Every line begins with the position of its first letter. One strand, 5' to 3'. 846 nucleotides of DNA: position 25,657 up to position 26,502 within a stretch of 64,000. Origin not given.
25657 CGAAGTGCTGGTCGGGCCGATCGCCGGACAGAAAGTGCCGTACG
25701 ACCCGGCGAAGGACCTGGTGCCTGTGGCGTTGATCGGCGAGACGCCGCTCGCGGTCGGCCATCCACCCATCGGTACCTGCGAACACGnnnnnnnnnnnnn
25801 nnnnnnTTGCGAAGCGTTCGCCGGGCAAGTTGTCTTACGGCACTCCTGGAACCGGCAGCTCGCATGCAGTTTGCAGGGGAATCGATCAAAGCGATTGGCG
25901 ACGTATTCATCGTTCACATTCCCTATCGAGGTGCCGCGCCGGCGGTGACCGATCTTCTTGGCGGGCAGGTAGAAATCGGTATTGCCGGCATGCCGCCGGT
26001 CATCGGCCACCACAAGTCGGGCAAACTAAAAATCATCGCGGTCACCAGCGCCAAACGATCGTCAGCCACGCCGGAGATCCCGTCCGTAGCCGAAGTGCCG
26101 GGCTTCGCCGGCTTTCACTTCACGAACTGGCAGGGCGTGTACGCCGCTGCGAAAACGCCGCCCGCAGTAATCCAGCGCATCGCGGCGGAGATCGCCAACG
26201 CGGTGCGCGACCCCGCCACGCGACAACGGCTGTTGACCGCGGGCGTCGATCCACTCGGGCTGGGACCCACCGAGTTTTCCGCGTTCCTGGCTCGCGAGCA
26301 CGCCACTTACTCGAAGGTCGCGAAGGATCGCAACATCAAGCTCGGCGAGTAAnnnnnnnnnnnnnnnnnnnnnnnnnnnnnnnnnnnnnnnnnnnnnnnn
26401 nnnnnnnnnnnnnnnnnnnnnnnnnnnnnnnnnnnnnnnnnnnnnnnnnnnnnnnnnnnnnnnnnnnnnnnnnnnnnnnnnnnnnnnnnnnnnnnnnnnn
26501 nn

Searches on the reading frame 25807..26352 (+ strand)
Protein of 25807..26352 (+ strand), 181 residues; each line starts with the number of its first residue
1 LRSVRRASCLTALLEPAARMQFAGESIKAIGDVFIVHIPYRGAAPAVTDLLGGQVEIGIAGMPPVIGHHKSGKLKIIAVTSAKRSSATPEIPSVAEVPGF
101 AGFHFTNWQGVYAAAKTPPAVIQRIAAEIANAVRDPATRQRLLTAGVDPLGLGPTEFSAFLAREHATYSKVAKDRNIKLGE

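Call 18: search_protein_families(library=pfam, proteins=[window:25807-26352:+], max_evalue=0.001)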
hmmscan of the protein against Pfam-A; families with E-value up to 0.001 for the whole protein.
window:25807-26352:+ (181 aa): 1 family
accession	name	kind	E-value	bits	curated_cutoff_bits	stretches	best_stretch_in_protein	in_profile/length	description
PF03401.19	TctC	-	4.7e-28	98.9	27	1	21-176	119-273/274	Tripartite tricarboxylate transporter family receptor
